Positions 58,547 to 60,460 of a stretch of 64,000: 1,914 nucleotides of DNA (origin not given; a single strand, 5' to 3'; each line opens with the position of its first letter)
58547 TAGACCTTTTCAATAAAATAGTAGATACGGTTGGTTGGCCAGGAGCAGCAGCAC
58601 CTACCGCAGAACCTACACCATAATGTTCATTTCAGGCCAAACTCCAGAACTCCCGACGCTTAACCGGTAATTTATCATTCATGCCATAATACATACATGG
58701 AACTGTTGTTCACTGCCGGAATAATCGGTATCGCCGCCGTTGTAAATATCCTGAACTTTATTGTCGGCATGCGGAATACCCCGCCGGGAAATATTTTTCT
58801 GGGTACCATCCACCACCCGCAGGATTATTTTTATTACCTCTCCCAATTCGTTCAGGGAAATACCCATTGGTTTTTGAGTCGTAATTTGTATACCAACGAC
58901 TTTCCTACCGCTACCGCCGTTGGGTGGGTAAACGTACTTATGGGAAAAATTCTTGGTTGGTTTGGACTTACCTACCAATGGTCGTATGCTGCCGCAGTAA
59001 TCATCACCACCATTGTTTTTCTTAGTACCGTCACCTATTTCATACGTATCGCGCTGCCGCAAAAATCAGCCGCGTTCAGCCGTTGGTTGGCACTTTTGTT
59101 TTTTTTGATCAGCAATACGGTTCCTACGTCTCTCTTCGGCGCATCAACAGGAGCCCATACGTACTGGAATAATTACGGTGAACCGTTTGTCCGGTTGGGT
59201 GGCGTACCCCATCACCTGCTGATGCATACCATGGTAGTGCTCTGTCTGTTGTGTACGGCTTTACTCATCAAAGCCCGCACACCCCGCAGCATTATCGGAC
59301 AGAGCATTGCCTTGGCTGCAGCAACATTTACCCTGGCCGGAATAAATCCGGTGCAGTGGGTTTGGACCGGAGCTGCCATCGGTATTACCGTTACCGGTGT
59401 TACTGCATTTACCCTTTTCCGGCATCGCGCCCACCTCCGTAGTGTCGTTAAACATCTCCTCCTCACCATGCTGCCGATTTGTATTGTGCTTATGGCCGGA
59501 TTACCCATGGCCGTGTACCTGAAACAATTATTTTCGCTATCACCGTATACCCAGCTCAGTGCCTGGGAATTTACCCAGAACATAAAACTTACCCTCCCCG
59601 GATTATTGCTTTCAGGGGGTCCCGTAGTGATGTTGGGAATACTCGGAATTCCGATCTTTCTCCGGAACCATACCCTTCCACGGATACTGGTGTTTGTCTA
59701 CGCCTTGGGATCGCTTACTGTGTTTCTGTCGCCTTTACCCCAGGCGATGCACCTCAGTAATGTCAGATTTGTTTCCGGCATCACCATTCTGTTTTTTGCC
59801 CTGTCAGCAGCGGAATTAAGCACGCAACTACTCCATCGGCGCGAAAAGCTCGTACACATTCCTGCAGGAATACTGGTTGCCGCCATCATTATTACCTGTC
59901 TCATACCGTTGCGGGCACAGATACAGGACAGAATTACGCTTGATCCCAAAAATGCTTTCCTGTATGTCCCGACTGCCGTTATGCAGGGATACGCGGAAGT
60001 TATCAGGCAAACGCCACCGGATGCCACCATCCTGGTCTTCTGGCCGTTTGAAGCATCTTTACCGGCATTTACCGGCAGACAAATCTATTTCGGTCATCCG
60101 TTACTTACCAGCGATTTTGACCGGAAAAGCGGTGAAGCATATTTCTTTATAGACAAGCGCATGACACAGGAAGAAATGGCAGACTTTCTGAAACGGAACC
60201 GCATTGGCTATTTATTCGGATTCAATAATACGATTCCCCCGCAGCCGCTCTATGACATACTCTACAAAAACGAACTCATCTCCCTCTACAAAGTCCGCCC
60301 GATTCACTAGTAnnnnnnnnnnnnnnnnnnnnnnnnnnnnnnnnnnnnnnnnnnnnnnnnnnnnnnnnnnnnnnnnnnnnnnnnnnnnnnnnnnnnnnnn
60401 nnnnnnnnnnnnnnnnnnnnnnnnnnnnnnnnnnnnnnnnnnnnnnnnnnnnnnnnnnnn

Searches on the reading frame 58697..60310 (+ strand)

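Call 52: search_protein_families(library=pfam, proteins=[window:58697-60310:+], max_evalue=0.1)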
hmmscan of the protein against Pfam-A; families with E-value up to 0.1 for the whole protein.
window:58697-60310:+ (537 aa): 1 family
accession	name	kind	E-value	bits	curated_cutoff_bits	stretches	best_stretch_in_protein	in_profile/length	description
PF13314.11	DUF4083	-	0.022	15.2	25.4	0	95-125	5-34/57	Domain of unknown function (DUF4083)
